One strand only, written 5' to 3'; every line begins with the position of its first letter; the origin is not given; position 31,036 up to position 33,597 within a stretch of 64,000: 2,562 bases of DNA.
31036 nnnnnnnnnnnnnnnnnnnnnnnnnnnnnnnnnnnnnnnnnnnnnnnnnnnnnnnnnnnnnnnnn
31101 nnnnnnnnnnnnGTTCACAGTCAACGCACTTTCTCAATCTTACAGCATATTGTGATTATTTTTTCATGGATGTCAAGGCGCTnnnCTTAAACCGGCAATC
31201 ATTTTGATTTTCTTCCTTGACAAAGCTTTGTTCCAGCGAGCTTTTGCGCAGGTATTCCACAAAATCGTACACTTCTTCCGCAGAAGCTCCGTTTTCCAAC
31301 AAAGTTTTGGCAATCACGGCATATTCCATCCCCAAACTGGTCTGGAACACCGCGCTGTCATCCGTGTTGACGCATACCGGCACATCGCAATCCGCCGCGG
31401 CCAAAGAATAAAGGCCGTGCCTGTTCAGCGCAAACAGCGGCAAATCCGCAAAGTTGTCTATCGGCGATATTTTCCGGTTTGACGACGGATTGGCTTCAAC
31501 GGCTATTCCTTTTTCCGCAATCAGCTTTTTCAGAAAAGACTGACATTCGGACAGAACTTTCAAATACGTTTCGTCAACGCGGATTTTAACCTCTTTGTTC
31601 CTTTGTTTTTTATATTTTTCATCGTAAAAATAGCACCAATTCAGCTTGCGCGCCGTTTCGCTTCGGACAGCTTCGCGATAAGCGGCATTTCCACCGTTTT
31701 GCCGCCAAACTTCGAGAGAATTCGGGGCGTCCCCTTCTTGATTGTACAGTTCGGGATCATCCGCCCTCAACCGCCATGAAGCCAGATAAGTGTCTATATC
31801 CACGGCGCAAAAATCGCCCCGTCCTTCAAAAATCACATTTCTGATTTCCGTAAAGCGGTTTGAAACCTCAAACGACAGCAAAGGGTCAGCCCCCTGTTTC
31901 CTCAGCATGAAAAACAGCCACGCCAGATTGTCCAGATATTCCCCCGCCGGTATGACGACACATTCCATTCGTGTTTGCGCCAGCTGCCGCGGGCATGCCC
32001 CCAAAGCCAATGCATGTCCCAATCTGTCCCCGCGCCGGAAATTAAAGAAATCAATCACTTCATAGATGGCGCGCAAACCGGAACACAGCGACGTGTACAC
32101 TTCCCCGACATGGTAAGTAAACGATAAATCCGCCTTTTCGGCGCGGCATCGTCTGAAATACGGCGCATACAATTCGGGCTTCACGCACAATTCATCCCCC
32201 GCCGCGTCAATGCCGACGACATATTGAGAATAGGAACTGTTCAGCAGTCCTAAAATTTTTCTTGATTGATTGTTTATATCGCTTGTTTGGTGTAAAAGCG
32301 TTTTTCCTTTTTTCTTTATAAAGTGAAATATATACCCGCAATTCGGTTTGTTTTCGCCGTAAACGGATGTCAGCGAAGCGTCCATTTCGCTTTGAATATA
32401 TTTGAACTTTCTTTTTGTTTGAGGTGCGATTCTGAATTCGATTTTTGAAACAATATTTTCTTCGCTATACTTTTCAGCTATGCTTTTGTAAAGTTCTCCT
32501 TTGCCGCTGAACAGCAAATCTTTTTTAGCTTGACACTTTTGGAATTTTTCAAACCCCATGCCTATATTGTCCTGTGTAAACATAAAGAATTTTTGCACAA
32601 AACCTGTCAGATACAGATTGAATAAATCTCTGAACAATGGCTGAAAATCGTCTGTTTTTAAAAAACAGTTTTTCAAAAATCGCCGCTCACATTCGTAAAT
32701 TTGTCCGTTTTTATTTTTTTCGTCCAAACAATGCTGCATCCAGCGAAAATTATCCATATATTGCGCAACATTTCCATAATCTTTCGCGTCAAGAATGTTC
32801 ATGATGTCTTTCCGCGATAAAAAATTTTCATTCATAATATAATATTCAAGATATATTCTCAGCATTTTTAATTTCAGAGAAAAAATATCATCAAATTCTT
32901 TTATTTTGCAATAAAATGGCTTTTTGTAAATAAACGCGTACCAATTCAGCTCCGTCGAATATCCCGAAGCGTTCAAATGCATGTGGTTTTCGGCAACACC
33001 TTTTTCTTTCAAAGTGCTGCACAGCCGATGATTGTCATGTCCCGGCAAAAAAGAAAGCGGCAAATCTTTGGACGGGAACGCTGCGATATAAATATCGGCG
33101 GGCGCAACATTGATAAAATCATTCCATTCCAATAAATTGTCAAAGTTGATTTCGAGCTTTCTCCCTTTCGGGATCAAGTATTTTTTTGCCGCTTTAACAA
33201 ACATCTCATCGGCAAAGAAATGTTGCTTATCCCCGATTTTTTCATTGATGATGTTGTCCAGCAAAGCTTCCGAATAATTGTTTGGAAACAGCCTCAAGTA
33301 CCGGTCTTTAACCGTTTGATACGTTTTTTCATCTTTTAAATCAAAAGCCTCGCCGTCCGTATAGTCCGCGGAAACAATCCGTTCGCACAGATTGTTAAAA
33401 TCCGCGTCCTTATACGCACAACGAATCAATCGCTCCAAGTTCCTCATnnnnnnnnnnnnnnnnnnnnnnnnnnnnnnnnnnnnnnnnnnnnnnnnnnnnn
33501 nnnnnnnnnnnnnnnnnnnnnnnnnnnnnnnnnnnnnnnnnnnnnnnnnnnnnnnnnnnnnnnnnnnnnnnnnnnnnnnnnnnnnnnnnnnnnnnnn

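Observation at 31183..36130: Non-canonical three-gene RADAR-like cassette: P-loop NTPase + 210-aa unknown + 754-aa divergent adenosine deaminase, in an AT-rich terminator-bounded islet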

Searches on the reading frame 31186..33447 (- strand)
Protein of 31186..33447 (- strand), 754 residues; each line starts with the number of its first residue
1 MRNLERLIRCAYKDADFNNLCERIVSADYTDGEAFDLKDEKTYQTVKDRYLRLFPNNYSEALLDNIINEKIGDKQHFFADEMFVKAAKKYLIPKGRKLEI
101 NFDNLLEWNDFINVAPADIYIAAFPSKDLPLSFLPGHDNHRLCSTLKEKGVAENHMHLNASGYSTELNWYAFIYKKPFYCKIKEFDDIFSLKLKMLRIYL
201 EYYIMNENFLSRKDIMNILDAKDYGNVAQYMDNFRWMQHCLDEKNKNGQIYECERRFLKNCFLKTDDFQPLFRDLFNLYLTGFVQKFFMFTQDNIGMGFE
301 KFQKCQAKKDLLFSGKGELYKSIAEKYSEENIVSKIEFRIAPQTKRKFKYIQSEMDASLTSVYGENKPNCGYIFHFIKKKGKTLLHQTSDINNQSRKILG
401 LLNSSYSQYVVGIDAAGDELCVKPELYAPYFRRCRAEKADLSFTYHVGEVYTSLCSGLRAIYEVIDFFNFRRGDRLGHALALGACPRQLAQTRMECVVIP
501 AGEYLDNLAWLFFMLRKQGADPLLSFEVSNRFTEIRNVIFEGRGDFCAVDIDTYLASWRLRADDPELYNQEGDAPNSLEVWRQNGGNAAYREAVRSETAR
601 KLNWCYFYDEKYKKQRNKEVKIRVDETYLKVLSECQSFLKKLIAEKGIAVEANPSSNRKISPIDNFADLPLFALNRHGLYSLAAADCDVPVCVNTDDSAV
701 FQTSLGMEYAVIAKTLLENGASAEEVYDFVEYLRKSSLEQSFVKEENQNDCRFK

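Call 3: search_protein_families(library=pfam, proteins=[window:31186-33447:-], max_evalue=1)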
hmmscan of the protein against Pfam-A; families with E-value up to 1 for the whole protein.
window:31186-33447:- (754 aa): 2 families
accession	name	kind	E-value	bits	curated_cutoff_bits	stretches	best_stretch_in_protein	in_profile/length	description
PF00962.28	A_deaminase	-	1.3e-13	51.2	27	2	639-749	228-321/330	Adenosine deaminase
PF22581.1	CIMIP3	-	0.019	15.3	27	1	341-375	20-54/76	Ciliary microtubule inner protein 3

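Call 4: search_protein_families(library=padloc, proteins=[window:31186-33447:-], max_evalue=1)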
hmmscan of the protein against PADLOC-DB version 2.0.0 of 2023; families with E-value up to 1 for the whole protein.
window:31186-33447:- (754 aa): 3 families
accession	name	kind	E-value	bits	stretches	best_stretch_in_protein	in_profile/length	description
PDLC02219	RdrB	-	1.4e-29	101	2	407-513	498-613/914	-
PDLC02218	RdrB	-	1.5e-24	84.2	2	407-597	471-669/855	-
PDLC01908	CARF5--CARF_ADA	-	2.2e-14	51.3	2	322-490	338-487/605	-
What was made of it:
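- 31183..33447 (-): rdrB, an intact 754-aa RADAR adenosine (ATP/dATP) deaminase. Its ATG overlaps the rdrA stop codon (ATGA). PADLOC RdrB 1.4e-29 (call 4).
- On Cad1 / CARF-ADA (type III CRISPR effector): The PADLOC CARF_ADA match covers only deaminase residues 322-490 (call 4).
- Closest known: Cad1. Different: The PADLOC match covers only part of the deaminase core and no CARF region (call 4).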

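Call 5: search_protein_families(library=ncbifam, proteins=[window:31186-33447:-], max_evalue=0.01)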
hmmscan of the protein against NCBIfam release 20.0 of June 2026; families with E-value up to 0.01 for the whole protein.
window:31186-33447:- (754 aa): 9 families
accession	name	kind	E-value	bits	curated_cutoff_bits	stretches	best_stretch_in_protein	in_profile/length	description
NF041744.1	RdrB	equivalog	5.5e-44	150.9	800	2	397-577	458-647/850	antiviral RADAR system adenosine deaminase RdrB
TIGR01430.1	aden_deam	equivalog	5.7e-15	55.2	216.55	2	639-750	224-318/323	adenosine deaminase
NF006848.0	PRK09358.1-3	equivalog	1.1e-11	44.7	426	1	640-717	225-292/325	adenosine deaminase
NF006854.0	PRK09358.3-1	equivalog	7.6e-10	38.4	530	1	639-748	235-327/344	adenosine deaminase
NF006846.0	PRK09358.1-1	equivalog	8.4e-10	38.2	459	2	639-750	231-325/333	adenosine deaminase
NF006847.0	PRK09358.1-2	equivalog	1.5e-08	33.9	412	1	392-480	156-234/364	adenosine deaminase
NF006850.0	PRK09358.1-6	equivalog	0.0002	20.3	419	0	637-749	227-321/334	adenosine deaminase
NF006849.0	PRK09358.1-5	equivalog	0.0007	18.8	494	0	639-746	238-328/350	adenosine deaminase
NF006856.0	PRK09358.3-3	equivalog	0.0078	15.4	510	0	640-712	230-292/316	adenosine deaminase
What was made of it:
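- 31183..33447 (-): NCBIfam RdrB 5.5e-44, 151 bits, below the equivalog cut-off of 800 (call 5).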

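Call 7: find_homologous_proteins(query=window:31186-33447:-, max_evalue=0.00001)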
Query window:31186-33447:- (754 aa): 266 proteins with E <= 0.00001 among 8000 candidates; the best 120 are listed.
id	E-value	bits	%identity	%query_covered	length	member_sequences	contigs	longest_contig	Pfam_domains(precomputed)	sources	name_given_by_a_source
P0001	0.0e+0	1695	97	99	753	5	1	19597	PF00962.29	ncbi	-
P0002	0.0e+0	1522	88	99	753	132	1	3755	PF00962.29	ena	-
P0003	4.7e-274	929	58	99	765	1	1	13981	PF00962.29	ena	-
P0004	5.7e-268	909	56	99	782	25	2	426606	PF00962.29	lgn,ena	-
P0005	5.5e-238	810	52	99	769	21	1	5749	PF00962.29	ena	-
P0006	5.1e-237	807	52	99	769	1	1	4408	PF00962.29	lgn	-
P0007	2.2e-235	801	51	99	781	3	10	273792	PF00962.29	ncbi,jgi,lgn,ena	-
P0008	6.9e-235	800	51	99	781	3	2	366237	PF00962.29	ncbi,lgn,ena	-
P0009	1.7e-232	792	51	99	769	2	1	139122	PF00962.29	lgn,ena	-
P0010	4.6e-95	338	32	100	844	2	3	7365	PF00962.29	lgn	-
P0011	7.1e-95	337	31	98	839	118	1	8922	PF00962.29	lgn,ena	-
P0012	5.2e-94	334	33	99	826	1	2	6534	PF00962.29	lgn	-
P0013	8.8e-94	333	32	99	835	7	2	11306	PF00962.29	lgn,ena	-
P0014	1.1e-93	333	31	99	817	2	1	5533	PF00962.29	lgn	-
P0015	2.7e-93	332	33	99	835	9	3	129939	PF00962.29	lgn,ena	-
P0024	1.2e-90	323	30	99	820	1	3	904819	PF00962.29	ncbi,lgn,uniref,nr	ncbi:hypothetical protein [Exiguobacterium sp. s166]|uniref:hypothetical protein n=1 Tax=Exiguobacte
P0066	8.8e-44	168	27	88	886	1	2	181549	PF00962.29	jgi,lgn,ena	jgi:adenosine deaminase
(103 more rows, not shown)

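Call 8: find_encoding_contigs(protein=P0004, flank=10000, max_places=2)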
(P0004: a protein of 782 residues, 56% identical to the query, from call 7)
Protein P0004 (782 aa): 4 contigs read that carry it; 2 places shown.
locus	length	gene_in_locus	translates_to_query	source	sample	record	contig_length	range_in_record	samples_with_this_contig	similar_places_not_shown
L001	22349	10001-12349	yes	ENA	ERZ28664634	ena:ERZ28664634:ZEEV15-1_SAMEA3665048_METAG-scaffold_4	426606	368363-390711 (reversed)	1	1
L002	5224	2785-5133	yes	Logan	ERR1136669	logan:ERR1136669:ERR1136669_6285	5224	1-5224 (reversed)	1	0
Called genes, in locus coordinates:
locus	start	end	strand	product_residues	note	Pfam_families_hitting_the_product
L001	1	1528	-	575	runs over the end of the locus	PF20172:DUF6538, PF00589:Phage_integrase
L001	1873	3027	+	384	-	PF13356:Arm-DNA-bind_3, PF00589:Phage_integrase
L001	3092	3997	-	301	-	PF02498:Bro-N (weak), PF02661:Fic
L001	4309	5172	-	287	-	-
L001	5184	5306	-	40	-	-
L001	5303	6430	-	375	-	PF03432:Relaxase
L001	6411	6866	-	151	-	-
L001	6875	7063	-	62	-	PF12728:HTH_17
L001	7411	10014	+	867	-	-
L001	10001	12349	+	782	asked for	PF00962:A_deaminase (faint)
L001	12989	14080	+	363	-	PF25917:BSH_RND (faint), PF25876:HH_MFP_RND (weak)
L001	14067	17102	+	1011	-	PF00873:ACR_tran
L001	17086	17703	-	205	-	PF01914:MarC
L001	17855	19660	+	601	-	PF00009:GTP_EFTU, PF00071:Ras (faint), PF03144:GTP_EFTU_D2, PF00679:EFG_C, PF06421:LepA_C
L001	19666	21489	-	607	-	PF02518:HATPase_c (weak), PF13589:HATPase_c_3, PF01119:DNA_mis_repair, PF08676:MutL_C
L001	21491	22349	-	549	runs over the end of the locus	PF00342:PGI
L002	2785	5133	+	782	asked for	PF00962:A_deaminase (faint)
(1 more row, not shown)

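Call 9: find_encoding_contigs(protein=P0007, flank=10000, max_places=3)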
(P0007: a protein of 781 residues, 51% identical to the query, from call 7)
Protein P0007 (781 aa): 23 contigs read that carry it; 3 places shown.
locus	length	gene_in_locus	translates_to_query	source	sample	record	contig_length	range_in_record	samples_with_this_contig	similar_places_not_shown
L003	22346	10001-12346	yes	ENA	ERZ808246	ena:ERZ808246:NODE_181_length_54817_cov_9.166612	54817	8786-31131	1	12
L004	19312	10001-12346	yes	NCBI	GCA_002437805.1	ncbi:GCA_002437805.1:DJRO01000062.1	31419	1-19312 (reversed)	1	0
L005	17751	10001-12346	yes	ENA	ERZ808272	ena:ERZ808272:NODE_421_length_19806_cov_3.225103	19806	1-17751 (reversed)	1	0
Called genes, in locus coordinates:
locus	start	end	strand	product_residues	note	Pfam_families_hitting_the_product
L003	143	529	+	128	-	PF00825:Ribonuclease_P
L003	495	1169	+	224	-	PF01809:YidD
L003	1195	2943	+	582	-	PF14849:YidC_periplas, PF02096:60KD_IMP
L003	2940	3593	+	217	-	PF03193:RsgA_GTPase (faint), PF00350:Dynamin_N (faint), PF01926:MMR_HSR1, PF02421:FeoB_N (weak)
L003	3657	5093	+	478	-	-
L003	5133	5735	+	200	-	-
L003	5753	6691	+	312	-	-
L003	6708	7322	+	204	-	PF13036:LpoB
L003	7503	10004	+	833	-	PF07693:KAP_NTPase (weak), PF13173:AAA_14 (faint), PF24883:NPHP3_N (faint)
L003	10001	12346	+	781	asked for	PF00962:A_deaminase (weak)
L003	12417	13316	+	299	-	PF00892:EamA, PF03151:TPT (faint), PF00892:EamA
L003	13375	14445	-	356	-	PF02540:NAD_synthase (weak), PF03054:tRNA_Me_trans, PF06508:QueC (faint), PF20259:tRNA_Me_trans_M, PF20258:tRNA_Me_trans_C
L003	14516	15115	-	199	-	PF00226:DnaJ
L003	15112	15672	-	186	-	PF11136:DUF2889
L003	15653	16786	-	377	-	PF00465:Fe-ADH, PF13685:Fe-ADH_2, PF01761:DHQ_synthase, PF24621:DHQS_C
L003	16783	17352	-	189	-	PF13238:AAA_18 (faint), PF01202:SKI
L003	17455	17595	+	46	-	-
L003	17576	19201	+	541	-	-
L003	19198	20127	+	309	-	PF02899:Phage_int_SAM_1, PF13495:Phage_int_SAM_4, PF00589:Phage_integrase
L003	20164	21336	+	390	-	PF03739:LptF_LptG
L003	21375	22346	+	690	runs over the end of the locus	PF04453:LptD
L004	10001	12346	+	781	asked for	PF00962:A_deaminase (weak)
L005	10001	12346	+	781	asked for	PF00962:A_deaminase (weak)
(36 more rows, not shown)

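Call 10: find_encoding_contigs(protein=P0024, flank=10000, max_places=2)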
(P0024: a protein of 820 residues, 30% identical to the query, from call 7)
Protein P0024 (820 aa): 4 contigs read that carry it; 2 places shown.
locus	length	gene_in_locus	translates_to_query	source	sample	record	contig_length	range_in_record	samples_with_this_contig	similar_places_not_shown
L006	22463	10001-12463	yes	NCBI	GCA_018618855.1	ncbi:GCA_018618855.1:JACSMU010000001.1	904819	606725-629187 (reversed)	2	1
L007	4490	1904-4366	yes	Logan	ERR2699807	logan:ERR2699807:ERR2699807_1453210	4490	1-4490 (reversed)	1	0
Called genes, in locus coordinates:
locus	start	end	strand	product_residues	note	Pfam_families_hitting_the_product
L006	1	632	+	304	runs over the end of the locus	PF00532:Peripla_BP_1, PF13407:Peripla_BP_4, PF13458:Peripla_BP_6, PF13377:Peripla_BP_3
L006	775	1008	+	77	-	PF03840:SecG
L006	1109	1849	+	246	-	PF00561:Abhydrolase_1, PF01738:DLH (weak), PF12146:Hydrolase_4, PF12697:Abhydrolase_6, PF00326:Peptidase_S9 (faint)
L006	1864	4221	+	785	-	PF08206:OB_RNB, PF17876:CSD2, PF00773:RNB, PF00575:S1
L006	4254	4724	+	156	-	PF01668:SmpB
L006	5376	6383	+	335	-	PF03193:RsgA_GTPase (faint), PF00009:GTP_EFTU (weak), PF01926:MMR_HSR1, PF02421:FeoB_N, PF04548:AIG1 (faint), PF08477:Roc (weak), PF00350:Dynamin_N, PF05128:DUF697 (weak)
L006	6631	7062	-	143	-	-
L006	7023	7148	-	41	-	PF13936:HTH_38 (weak)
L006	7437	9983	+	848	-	PF13401:AAA_22 (faint)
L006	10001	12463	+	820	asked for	PF00962:A_deaminase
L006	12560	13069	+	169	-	PF13302:Acetyltransf_3, PF13420:Acetyltransf_4, PF00583:Acetyltransf_1, PF13673:Acetyltransf_10, PF13508:Acetyltransf_7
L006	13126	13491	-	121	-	PF01638:HxlR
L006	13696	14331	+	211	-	PF00215:OMPdecase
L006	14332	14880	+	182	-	PF13580:SIS_2 (faint), PF01380:SIS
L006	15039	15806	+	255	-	-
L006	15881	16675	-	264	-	PF02811:PHP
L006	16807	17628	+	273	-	PF13393:tRNA-synt_His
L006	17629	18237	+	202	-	PF01634:HisG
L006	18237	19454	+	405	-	PF00815:Histidinol_dh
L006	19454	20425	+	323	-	PF00155:Aminotran_1_2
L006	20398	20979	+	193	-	PF00475:IGPD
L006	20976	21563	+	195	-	PF00117:GATase, PF07685:GATase_3 (weak), PF01174:SNO (faint)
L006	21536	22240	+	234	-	PF00977:His_biosynth, PF00218:IGPS (faint)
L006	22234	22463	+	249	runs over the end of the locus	PF00977:His_biosynth, PF05690:ThiG (faint), PF00478:IMPDH (faint), PF01207:Dus (faint), PF02581:TMP-TENI (faint), PF01180:DHO_dh (faint), PF04309:G3P_antiterm (faint), PF03060:NMO (weak)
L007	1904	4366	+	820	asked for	PF00962:A_deaminase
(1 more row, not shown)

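Call 11: find_encoding_contigs(protein=P0001, flank=10000, max_places=3)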
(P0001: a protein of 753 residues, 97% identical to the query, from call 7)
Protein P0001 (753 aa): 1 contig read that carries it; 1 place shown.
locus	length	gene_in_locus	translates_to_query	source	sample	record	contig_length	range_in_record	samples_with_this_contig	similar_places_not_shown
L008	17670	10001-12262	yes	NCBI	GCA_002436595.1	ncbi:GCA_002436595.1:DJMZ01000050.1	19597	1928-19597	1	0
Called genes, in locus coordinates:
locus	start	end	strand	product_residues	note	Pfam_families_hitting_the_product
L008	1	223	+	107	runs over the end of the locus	PF02617:ClpS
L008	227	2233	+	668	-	-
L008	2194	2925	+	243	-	PF07724:AAA_2, PF07728:AAA_5 (weak), PF10431:ClpB_D2-small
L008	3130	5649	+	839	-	PF00580:UvrD-helicase (weak), PF13245:AAA_19 (faint), PF13538:UvrD_C_2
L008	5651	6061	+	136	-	PF18736:pEK499_p136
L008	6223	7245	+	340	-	PF00294:PfkB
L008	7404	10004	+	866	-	PF07693:KAP_NTPase, PF13191:AAA_16 (weak)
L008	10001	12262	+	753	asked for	PF00962:A_deaminase (weak)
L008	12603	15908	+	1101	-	PF00082:Peptidase_S8, PF12951:PATR, PF03797:Autotransporter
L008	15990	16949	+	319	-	-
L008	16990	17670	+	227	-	?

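Call 12: find_encoding_contigs(protein=P0003, flank=10000, max_places=2)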
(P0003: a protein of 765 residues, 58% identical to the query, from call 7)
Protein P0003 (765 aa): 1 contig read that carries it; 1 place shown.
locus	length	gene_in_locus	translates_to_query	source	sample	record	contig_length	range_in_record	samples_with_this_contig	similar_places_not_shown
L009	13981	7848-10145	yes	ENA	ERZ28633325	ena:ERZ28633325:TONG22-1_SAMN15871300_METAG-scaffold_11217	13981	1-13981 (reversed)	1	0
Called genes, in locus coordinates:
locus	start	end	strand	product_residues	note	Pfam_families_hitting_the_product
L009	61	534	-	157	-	PF10083:DUF2321, PF12773:DZR (faint)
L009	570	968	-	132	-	-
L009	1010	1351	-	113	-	-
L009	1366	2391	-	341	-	PF02661:Fic, PF13412:HTH_24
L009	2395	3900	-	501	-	PF12161:HsdM_N, PF02384:N6_Mtase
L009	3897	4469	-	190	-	PF01420:Methylase_S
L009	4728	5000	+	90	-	-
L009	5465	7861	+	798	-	PF00931:NB-ARC (faint), PF07693:KAP_NTPase, PF13401:AAA_22 (faint)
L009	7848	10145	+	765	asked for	PF00962:A_deaminase (faint)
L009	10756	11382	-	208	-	PF01914:MarC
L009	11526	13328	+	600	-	PF00009:GTP_EFTU, PF00071:Ras (weak), PF03144:GTP_EFTU_D2, PF00679:EFG_C, PF06421:LepA_C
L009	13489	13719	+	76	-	-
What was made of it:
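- Relatives L001, L003, L006, L008 and L009 have a single 798-867-aa NTPase overlapping the deaminase start (calls 8-12).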

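Call 15: search_solved_structures(query=window:31186-33447:-, max_evalue=0.01, show_alignments=1)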
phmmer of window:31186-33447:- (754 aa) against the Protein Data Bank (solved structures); distinct sequences matched with E-value up to 0.01: 3.
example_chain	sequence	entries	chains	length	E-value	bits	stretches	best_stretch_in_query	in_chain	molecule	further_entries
8fnv_A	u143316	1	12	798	7.2e-27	97.1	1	371-711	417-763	Adenosine deaminase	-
8fnw_A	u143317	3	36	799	7.2e-27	97.1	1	371-711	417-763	Adenosine deaminase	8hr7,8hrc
6n91_A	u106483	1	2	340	0.0014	20.1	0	641-724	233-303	Adenosine deaminase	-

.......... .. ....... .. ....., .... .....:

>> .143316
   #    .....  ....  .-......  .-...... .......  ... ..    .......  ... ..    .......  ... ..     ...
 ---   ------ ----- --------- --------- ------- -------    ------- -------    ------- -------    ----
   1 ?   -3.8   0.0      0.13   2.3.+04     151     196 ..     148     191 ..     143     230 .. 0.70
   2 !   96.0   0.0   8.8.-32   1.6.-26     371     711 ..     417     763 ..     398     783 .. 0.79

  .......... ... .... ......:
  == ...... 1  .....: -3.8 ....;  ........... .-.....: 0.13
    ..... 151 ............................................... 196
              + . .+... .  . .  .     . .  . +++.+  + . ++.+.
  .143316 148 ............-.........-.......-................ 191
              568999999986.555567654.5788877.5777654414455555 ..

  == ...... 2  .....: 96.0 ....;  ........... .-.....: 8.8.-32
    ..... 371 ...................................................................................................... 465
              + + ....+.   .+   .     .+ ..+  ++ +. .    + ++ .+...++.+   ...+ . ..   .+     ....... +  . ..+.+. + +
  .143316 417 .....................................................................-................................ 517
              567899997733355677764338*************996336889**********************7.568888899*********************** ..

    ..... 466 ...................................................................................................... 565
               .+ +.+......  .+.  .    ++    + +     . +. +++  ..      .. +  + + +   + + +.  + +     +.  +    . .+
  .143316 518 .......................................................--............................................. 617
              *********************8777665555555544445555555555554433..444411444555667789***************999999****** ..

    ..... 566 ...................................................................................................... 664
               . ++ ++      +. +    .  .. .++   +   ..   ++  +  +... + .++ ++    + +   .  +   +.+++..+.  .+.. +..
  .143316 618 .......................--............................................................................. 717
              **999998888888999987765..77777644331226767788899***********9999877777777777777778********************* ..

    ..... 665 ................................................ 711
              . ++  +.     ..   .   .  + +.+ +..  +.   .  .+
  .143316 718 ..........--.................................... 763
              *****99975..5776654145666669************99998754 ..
